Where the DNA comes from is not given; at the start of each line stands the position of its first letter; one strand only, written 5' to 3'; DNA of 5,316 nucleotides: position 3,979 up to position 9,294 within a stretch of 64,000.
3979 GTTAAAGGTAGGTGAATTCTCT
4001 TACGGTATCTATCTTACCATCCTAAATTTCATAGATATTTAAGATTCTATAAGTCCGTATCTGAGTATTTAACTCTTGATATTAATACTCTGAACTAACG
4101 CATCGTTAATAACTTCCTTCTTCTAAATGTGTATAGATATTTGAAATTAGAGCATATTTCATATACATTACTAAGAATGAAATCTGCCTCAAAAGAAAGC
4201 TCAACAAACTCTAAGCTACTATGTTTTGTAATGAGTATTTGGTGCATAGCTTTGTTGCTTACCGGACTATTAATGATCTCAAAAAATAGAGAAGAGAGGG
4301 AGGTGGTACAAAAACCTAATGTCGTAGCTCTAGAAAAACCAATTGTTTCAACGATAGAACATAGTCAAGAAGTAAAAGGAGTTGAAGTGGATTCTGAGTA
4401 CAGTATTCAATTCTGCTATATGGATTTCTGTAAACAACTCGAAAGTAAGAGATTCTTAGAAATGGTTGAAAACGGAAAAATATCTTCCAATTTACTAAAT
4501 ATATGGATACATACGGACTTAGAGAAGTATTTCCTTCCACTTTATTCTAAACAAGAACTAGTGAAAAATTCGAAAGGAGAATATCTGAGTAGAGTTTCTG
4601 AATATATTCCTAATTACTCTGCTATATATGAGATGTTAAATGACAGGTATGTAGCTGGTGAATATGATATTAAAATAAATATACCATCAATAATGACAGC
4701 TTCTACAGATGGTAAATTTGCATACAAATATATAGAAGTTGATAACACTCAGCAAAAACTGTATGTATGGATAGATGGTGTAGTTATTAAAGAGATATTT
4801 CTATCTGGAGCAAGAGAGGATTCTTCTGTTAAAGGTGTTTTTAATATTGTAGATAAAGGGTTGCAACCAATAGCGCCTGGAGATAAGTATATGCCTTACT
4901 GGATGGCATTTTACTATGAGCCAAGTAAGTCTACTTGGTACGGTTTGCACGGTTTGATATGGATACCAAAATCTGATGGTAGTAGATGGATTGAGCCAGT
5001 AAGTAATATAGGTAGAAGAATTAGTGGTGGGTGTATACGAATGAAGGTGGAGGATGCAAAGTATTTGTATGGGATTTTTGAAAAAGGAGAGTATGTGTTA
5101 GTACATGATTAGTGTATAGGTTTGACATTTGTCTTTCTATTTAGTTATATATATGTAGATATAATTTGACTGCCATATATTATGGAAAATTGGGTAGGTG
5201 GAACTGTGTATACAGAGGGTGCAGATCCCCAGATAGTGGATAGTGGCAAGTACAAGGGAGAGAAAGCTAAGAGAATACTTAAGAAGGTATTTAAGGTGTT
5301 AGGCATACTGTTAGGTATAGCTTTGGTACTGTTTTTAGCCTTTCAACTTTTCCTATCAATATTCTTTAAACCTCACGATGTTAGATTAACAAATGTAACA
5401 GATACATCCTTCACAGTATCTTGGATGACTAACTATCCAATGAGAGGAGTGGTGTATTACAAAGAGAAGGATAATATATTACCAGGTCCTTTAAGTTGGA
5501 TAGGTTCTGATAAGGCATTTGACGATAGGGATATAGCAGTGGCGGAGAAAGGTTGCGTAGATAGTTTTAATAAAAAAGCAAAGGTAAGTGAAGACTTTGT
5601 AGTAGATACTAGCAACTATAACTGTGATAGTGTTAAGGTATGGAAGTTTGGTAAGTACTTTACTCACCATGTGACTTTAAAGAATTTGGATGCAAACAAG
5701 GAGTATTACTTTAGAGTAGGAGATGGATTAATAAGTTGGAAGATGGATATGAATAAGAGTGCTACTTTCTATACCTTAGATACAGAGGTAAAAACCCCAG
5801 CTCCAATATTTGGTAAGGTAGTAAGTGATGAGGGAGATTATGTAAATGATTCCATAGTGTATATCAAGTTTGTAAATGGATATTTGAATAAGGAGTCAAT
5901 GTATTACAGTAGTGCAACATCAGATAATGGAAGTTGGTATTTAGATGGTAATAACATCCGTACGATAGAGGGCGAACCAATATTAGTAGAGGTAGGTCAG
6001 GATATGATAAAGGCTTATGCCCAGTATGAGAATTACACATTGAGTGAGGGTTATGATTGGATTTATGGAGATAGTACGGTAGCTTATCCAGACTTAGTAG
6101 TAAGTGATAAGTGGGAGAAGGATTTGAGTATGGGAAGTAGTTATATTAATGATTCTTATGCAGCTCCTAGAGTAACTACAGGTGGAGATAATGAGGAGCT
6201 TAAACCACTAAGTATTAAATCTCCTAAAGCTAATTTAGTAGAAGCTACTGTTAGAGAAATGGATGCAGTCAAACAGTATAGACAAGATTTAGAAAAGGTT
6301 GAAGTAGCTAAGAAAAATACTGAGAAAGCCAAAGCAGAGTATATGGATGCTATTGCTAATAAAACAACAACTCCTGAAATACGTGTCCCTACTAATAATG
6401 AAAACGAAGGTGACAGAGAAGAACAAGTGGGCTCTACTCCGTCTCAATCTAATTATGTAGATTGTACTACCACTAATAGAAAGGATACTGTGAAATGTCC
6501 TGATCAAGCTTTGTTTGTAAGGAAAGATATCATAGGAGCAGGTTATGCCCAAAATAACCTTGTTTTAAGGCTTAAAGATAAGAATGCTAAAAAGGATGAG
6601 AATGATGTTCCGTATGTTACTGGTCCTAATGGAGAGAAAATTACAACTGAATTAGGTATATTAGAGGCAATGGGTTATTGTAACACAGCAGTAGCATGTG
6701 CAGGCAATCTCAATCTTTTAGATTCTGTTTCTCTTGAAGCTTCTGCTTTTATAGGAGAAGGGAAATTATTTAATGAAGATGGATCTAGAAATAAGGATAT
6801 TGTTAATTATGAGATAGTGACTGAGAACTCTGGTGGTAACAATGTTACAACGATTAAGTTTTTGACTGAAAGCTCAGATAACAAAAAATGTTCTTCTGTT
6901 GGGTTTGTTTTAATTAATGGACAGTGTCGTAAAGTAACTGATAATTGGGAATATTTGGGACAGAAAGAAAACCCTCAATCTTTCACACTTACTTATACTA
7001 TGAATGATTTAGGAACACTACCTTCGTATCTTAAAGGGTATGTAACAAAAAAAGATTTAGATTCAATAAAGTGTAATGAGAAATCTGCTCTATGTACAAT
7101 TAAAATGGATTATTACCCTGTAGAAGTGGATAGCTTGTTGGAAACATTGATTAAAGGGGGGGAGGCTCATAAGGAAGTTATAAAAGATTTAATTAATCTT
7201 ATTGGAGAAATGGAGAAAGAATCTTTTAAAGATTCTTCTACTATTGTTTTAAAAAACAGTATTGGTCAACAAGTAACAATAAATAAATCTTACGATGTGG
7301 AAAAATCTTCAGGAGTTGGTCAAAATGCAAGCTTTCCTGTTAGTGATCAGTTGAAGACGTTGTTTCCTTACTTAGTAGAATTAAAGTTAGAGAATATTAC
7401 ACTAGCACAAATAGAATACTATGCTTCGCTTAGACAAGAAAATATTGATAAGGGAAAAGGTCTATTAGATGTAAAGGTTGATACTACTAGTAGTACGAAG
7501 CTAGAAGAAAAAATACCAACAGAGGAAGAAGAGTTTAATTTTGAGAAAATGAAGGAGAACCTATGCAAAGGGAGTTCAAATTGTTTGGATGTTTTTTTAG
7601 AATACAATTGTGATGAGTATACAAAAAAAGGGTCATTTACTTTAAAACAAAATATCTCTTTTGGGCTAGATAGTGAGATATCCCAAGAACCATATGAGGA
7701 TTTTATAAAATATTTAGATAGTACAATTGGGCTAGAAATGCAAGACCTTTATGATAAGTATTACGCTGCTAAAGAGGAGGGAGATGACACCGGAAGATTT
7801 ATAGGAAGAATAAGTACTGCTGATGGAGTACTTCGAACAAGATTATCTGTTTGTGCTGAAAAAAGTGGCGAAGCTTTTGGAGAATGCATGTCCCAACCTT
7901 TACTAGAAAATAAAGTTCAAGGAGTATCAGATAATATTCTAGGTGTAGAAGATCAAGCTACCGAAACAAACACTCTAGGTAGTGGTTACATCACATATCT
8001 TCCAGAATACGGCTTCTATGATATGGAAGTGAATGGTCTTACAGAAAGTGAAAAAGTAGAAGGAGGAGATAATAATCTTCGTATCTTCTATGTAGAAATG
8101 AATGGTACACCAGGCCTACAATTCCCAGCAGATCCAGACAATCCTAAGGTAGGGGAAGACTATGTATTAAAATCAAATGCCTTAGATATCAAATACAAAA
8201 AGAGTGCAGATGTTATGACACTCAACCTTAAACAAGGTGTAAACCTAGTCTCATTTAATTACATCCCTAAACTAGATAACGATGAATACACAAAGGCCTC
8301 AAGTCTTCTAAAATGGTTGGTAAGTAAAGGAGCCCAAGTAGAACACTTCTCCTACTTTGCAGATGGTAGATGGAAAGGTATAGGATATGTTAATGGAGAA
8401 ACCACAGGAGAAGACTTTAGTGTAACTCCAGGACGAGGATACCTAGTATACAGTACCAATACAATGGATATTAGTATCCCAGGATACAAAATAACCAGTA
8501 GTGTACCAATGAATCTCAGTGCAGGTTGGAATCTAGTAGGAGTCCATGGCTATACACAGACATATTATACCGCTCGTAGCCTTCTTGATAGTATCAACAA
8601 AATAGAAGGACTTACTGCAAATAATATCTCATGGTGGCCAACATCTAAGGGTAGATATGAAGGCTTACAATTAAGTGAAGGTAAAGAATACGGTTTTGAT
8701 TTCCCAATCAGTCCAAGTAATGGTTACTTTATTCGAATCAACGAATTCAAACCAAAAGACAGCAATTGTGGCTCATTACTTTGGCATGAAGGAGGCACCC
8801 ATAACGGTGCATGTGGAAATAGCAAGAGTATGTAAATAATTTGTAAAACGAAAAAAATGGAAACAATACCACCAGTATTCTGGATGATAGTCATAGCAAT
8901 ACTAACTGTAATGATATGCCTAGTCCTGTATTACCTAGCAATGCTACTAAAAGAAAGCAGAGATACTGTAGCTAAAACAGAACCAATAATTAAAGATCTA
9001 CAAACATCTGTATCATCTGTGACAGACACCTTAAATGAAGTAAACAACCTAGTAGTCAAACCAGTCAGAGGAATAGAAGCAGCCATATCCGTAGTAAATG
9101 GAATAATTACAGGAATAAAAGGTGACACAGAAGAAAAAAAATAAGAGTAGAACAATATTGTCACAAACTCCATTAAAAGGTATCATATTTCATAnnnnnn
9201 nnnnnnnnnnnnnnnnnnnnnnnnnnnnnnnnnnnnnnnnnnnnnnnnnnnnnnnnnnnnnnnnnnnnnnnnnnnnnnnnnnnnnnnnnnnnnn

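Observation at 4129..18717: Uncharacterised cell-envelope island: L,D-transpeptidase plus a tightly packed eight-gene operon of surface and membrane proteins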

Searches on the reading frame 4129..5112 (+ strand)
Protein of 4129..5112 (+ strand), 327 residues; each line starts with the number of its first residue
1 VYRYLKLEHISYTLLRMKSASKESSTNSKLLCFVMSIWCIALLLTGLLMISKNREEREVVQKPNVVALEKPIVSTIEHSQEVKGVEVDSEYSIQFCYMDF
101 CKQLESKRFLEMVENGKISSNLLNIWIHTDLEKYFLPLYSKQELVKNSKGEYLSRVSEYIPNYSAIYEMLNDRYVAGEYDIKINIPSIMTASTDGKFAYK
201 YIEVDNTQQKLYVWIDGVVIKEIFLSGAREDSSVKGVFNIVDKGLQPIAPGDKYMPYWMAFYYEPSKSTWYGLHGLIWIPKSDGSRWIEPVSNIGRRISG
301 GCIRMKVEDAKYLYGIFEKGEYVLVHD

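Call 4: search_protein_families(library=pfam, proteins=[window:4129-5112:+], max_evalue=0.1)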
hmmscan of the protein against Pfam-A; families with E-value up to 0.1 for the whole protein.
window:4129-5112:+ (327 aa): 1 family
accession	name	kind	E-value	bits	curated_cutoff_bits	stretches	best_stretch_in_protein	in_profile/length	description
PF03734.19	YkuD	-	3.5e-11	44.3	23.4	1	200-323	2-144/146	L,D-transpeptidase catalytic domain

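Call 5: search_protein_families(library=ncbifam, proteins=[window:4129-5112:+], max_evalue=0.1)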
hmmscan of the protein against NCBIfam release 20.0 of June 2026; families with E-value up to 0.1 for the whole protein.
window:4129-5112:+ (327 aa): 4 families
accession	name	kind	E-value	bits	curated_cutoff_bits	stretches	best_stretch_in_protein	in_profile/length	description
NF007563.0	PRK10190.1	equivalog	0.0078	15.4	517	1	293-323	198-228/310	L,D-transpeptidase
NF004787.0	PRK06132.1-4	equivalog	0.013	14.3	409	1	202-317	60-158/347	hypothetical protein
NF004785.0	PRK06132.1-2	subfamily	0.017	14.3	169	0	204-243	67-107/353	hypothetical protein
NF047955.1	TransPepLdtE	equivalog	0.024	13.8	480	1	292-323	199-230/322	L,D-transpeptidase LdtE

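Call 8: search_protein_families(library=phrogs, proteins=[window:4129-5112:+], max_evalue=0.1)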
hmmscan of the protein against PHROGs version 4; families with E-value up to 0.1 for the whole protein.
window:4129-5112:+ (327 aa): 1 family
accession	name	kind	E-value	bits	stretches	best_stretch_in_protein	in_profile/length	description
phrog_35259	-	unknown function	0.03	14.4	1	293-319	201-227/313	-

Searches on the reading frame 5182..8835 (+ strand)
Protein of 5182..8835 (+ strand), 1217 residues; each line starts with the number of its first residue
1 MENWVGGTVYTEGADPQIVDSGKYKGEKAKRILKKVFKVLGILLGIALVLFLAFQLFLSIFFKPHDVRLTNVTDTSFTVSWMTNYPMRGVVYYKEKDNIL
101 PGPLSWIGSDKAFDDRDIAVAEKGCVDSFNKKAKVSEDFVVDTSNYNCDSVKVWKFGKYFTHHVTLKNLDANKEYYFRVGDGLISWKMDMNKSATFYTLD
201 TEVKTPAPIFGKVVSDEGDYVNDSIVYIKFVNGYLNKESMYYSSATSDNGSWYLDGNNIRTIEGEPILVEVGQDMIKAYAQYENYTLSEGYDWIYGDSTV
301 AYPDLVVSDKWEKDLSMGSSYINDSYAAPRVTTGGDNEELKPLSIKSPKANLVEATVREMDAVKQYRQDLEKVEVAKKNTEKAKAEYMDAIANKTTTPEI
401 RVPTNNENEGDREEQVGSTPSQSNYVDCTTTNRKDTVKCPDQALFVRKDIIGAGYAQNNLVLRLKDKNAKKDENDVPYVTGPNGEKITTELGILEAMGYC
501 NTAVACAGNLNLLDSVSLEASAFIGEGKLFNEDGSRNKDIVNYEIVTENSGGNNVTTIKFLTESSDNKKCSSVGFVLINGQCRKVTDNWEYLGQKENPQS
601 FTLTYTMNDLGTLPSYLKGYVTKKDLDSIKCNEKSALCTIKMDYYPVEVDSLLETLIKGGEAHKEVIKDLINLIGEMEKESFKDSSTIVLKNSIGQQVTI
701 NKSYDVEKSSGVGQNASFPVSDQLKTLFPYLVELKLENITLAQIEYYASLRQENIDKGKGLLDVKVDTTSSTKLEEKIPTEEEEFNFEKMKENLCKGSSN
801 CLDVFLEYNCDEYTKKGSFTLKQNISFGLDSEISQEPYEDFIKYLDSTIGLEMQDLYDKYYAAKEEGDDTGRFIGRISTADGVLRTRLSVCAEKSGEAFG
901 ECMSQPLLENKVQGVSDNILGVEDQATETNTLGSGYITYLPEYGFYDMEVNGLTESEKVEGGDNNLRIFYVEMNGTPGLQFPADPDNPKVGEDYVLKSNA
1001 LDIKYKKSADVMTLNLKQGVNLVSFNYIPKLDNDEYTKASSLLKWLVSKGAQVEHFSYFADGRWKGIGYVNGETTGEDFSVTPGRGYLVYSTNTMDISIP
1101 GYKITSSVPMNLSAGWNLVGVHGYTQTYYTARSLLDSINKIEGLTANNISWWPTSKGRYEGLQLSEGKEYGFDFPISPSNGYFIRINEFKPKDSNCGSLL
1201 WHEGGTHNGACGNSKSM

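Call 4: search_protein_families(library=pfam, proteins=[window:5182-8835:+], max_evalue=0.1)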
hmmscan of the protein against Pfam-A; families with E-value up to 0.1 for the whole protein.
window:5182-8835:+ (1217 aa): 2 families
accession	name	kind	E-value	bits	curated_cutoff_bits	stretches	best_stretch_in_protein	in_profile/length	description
PF16656.11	Pur_ac_phosph_N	-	8.7e-10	39.5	30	1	67-182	4-81/93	Purple acid Phosphatase, N-terminal domain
PF00041.27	fn3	-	0.00084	19.9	25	1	63-179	2-66/84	Fibronectin type III domain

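Call 5: search_protein_families(library=ncbifam, proteins=[window:5182-8835:+], max_evalue=0.1)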
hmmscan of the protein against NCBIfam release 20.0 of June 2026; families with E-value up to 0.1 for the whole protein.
window:5182-8835:+ (1217 aa): 1 family
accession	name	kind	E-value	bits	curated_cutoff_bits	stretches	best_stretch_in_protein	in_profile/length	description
NF050055.1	SerProtHtrAMycob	equivalog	0.065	12.1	800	0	553-638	213-294/502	serine protease HtrA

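Call 8: search_protein_families(library=phrogs, proteins=[window:5182-8835:+], max_evalue=0.1)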
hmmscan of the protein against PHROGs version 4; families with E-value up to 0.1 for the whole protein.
window:5182-8835:+ (1217 aa): 0 families

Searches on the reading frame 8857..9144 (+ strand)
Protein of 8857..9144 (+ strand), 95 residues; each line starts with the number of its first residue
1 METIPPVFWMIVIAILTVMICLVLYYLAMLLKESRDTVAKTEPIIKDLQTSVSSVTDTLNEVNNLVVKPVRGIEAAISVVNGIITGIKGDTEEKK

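Call 4: search_protein_families(library=pfam, proteins=[window:8857-9144:+], max_evalue=0.1)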
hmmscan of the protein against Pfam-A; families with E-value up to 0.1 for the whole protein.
window:8857-9144:+ (95 aa): 6 families
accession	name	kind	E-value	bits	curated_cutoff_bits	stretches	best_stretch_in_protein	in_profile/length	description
PF06103.16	DUF948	-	0.00022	21.8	37.2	1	14-82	4-72/89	Bacterial protein of unknown function (DUF948)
PF18895.5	T4SS_pilin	-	0.03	14.8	26.6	0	56-94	2-44/71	Type IV secretion system pilin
PF02096.25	60KD_IMP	-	0.035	14.5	35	1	9-55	1-47/163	60Kd inner membrane protein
PF05659.16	RPW8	-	0.06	13.4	30.4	1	20-66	9-55/139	Arabidopsis broad-spectrum mildew resistance protein RPW8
PF15145.11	DUF4577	-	0.065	13.6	27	1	7-74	62-124/128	Domain of unknown function (DUF4577)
PF10392.15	COG5_N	-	0.096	13.3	31.2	0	30-81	60-110/132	Conserved oligomeric Golgi complex subunit 5, N-terminal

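Call 5: search_protein_families(library=ncbifam, proteins=[window:8857-9144:+], max_evalue=0.1)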
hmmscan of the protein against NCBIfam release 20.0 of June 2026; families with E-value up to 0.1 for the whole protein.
window:8857-9144:+ (95 aa): 3 families
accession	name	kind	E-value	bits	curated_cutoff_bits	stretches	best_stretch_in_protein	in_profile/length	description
NF046005.2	near_gluc_PtsG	equivalog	0.013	15.7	45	1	10-45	7-43/85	MPN207a family PTS transporter accessory protein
NF045849.1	ICE_MMCAP2_0565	equivalog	0.014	15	40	0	10-35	21-44/80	Mbov_0395 family pilin-like conjugal transfer protein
NF045848.1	MMCAP2_0566_fam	domain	0.044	13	90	1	2-54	52-102/322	MMCAP2_0566 family conjugal transfer protein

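Call 8: search_protein_families(library=phrogs, proteins=[window:8857-9144:+], max_evalue=0.1)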
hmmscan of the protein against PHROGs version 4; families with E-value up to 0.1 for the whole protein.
window:8857-9144:+ (95 aa): 3 families
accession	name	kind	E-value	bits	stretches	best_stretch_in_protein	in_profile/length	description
phrog_19295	-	unknown function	0.0097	16.4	1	13-43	5-33/33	-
phrog_36209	-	lysis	0.026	15.6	1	5-76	11-77/162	holin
phrog_1027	-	unknown function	0.096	13.9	0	12-62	14-62/81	-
